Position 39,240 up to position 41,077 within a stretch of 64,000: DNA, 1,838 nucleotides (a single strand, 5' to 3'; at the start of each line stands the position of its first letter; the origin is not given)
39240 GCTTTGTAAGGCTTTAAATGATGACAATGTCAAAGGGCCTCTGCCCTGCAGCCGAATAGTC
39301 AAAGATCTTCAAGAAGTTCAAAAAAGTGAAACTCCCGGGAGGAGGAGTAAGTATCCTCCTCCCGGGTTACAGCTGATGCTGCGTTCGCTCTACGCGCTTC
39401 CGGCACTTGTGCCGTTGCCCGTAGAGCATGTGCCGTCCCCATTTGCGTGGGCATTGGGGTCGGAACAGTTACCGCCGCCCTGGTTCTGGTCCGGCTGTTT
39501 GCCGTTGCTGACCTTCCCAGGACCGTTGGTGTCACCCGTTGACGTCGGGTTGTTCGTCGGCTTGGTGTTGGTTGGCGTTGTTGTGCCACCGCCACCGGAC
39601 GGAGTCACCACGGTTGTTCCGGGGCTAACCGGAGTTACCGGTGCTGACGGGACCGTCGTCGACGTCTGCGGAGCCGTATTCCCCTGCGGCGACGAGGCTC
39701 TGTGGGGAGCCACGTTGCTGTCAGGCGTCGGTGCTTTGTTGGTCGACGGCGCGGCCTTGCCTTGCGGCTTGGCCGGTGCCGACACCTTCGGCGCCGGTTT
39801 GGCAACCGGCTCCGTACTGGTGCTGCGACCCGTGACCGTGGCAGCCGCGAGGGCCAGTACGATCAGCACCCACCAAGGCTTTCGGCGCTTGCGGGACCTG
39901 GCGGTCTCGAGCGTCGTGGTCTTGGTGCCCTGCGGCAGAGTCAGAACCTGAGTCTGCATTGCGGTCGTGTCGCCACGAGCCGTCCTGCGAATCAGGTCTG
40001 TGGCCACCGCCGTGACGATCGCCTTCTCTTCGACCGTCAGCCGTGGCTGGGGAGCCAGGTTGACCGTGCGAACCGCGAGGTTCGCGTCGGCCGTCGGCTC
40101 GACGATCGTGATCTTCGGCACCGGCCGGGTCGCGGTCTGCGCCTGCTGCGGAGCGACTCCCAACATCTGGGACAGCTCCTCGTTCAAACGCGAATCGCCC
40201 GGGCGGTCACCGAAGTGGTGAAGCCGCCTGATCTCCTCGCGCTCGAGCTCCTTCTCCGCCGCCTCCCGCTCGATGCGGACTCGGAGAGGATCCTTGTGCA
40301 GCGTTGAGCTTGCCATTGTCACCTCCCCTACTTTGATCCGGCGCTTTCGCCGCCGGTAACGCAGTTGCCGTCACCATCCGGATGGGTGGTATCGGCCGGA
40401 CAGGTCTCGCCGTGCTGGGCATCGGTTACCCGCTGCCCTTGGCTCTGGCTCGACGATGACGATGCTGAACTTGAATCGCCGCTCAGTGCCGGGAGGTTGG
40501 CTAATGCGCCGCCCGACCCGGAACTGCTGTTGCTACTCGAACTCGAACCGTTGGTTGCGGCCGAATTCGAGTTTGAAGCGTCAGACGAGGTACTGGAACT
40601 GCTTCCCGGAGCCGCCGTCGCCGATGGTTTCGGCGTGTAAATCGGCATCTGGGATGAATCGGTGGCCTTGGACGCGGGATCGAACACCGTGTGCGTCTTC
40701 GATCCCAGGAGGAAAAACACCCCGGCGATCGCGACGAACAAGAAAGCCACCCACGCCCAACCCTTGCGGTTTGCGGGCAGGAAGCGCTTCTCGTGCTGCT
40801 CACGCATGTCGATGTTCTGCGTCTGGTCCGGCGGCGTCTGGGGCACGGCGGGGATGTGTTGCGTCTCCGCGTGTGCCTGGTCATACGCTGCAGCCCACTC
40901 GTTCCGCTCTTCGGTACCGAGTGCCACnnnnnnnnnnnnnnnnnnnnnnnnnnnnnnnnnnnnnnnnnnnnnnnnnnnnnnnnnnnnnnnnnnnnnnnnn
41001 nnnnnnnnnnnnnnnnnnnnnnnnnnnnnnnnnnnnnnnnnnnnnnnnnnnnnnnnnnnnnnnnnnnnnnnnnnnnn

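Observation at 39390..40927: Tandem paralogous N-in membrane proteins with disordered S/T/P-rich ectodomains and a shared terminal two-Cys motif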

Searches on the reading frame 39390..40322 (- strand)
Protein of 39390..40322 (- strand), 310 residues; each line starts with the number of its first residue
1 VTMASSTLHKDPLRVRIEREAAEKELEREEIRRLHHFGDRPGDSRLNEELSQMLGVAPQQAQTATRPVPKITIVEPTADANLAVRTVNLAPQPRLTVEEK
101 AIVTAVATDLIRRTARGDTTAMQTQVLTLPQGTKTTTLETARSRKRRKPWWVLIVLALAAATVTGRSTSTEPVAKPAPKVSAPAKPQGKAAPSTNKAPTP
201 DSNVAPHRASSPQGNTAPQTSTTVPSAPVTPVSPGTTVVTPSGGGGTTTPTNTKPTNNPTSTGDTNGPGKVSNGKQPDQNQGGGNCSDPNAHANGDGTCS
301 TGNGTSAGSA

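Call 3: search_protein_families(library=pfam, proteins=[window:39390-40322:-], max_evalue=1)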
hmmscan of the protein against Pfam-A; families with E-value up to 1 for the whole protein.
window:39390-40322:- (310 aa): 1 family
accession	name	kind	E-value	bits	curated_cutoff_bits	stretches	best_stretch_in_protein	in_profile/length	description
PF23714.1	Rv3627c_N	-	0.019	15.4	27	1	152-188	20-56/58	Carboxypeptidase Rv3627c-like, N-terminal domain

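Call 4: search_protein_families(library=ncbifam, proteins=[window:39390-40322:-], max_evalue=1)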
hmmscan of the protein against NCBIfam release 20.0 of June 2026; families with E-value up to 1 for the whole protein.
window:39390-40322:- (310 aa): 1 family
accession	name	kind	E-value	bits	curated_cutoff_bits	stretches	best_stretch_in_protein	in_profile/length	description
NF040486.1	SrfA_fam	subfamily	0.0086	15.5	150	1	93-230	171-286/438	SrfA family protein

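Call 9: find_homologous_proteins(query=window:39390-40322:-, max_evalue=0.01)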
Query window:39390-40322:- (310 aa): 1 proteins with E <= 0.01 among 7137 candidates.
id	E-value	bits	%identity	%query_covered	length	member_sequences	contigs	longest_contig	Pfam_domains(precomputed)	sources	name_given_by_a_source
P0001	6.2e-191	651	100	99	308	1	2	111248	-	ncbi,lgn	-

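Call 26: find_related_loci(query=window:39390-40316:-, collection=viral_contigs, flank=6000)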
Query window:39390-40316:- (308 aa) in viral_contigs; peptide patterns used: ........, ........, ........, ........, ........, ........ (x = any residue, [..] = any of these).
17 stretches matched a pattern, but none encodes a relative of the query by tblastn (E <= 1e-3).

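Call 36: search_protein_families(library=phrogs, proteins=[window:39390-40316:-], max_evalue=1)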
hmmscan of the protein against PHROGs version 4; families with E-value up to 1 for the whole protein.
window:39390-40316:- (308 aa): 4 families
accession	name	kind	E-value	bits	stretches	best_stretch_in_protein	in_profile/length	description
phrog_16405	-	moron, auxiliary metabolic gene and host takeover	0.0057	17.4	1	118-200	46-130/229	membrane protein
phrog_37886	-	unknown function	0.016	16.3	1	42-131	15-97/140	-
phrog_35365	-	unknown function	0.2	12.7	1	113-163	82-132/136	-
phrog_3094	-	unknown function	0.68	10.2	1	165-284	210-323/407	-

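Call 37: search_protein_families(library=padloc, proteins=[window:39390-40316:-], max_evalue=1)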
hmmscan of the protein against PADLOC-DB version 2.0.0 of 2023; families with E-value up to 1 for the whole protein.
window:39390-40316:- (308 aa): 1 family
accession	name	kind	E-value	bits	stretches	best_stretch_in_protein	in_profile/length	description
PDLC04061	PD-T4-6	-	0.00019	19.1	1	98-277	310-493/510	-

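Call 41: search_solved_structures(query=window:39390-40316:-, max_evalue=10)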
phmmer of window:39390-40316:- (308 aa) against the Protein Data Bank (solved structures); distinct sequences matched with E-value up to 10: 0.

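Call 44: search_protein_representatives(protein=window:39390-40316:-)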
Query: 308 residues. Proteins with E-value up to 0.001 (for the whole library): 2; up to 1e-10: 1; up to 1e-30: 1. The best 2 are listed.
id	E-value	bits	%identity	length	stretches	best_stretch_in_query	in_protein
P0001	1.9e-191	650.9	100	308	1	1-308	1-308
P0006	2.7e-08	49.9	32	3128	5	5-54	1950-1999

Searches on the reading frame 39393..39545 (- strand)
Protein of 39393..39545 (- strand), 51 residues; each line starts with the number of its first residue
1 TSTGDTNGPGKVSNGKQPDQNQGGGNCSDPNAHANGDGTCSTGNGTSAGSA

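Call 33: find_homologous_proteins(query=A2, max_evalue=10)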
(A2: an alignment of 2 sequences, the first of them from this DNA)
Query A2 (2 sequences): no candidate shares three 5-residue words with the query. No homologue found.

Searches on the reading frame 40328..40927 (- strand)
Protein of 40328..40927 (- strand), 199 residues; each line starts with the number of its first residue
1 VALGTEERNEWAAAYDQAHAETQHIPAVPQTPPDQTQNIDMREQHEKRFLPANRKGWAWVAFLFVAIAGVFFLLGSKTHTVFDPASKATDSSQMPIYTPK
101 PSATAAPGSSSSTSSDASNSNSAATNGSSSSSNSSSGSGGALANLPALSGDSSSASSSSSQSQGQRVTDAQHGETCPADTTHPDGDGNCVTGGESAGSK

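Call 3: search_protein_families(library=pfam, proteins=[window:40328-40927:-], max_evalue=1)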
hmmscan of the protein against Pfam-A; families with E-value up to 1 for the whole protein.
window:40328-40927:- (199 aa): 0 families

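Call 4: search_protein_families(library=ncbifam, proteins=[window:40328-40927:-], max_evalue=1)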
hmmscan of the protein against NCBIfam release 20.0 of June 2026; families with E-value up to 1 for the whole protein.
window:40328-40927:- (199 aa): 0 families

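Call 11: list_cluster_members(proteins=[P0001, window:40328-40927:-, window:40927-41958:-, window:38025-39176:-, window:42378-45041:-, window:36718-37797:-])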
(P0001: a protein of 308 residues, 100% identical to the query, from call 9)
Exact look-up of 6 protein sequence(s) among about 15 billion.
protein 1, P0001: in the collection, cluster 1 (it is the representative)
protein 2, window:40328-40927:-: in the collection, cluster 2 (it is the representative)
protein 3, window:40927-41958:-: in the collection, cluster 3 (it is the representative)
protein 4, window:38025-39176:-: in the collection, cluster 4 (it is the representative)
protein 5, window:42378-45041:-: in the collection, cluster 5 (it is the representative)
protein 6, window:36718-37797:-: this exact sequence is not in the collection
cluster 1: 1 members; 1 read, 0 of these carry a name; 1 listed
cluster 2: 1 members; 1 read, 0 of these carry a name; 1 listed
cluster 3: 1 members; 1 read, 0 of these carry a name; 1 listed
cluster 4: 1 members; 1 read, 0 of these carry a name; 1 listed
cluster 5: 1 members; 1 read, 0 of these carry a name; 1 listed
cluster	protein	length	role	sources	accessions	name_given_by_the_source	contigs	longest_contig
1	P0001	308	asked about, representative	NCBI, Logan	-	-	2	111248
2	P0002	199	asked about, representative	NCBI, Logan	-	-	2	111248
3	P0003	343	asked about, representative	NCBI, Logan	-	-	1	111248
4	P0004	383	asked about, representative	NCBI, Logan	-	-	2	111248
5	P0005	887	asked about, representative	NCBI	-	-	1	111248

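Call 36: search_protein_families(library=phrogs, proteins=[window:40328-40927:-], max_evalue=1)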
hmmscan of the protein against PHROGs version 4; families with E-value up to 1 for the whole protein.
window:40328-40927:- (199 aa): 2 families
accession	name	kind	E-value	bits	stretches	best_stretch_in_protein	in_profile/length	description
phrog_4980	-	moron, auxiliary metabolic gene and host takeover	0.019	15.9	1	40-124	7-88/181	superinfection exclusion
phrog_72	-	DNA, RNA and nucleotide metabolism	0.21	12.7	1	25-61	24-65/161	NinB/ Orf homologous recombination mediator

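Call 37: search_protein_families(library=padloc, proteins=[window:40328-40927:-], max_evalue=1)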
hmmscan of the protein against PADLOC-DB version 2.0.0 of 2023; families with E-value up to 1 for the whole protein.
window:40328-40927:- (199 aa): 1 family
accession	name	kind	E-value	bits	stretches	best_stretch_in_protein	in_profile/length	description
PDLC04061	PD-T4-6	-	0.0042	14.6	1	17-187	313-489/510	-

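Call 68: predict_structure(alignment_id=A3)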
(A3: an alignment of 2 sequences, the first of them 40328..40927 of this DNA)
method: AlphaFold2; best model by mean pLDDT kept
length: 199 residues; sequences in the alignment: 2
mean_pLDDT: 49.3   pTM: 0.17
mean pLDDT of the five models: 49.3, 47.1, 47.0, 46.1, 44.4
residues with pLDDT >= 90: 0; 70-90: 13; 50-70: 72; < 50: 114
segments of 3 or more residues with pLDDT < 50: 1-3, 44-46, 82-84, 86-94, 101-114, 116-176, 189-191, 193-199
pLDDT, mean of each block of 10 residues (from residue 1): 53 57 54 54 52 64 80 58 47 48 42 44 42 41 39 35 38 46 51 41
secondary structure, 60 per line:
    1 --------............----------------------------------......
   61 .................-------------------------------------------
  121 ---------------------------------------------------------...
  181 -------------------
elements in order: H9-20 H55-77
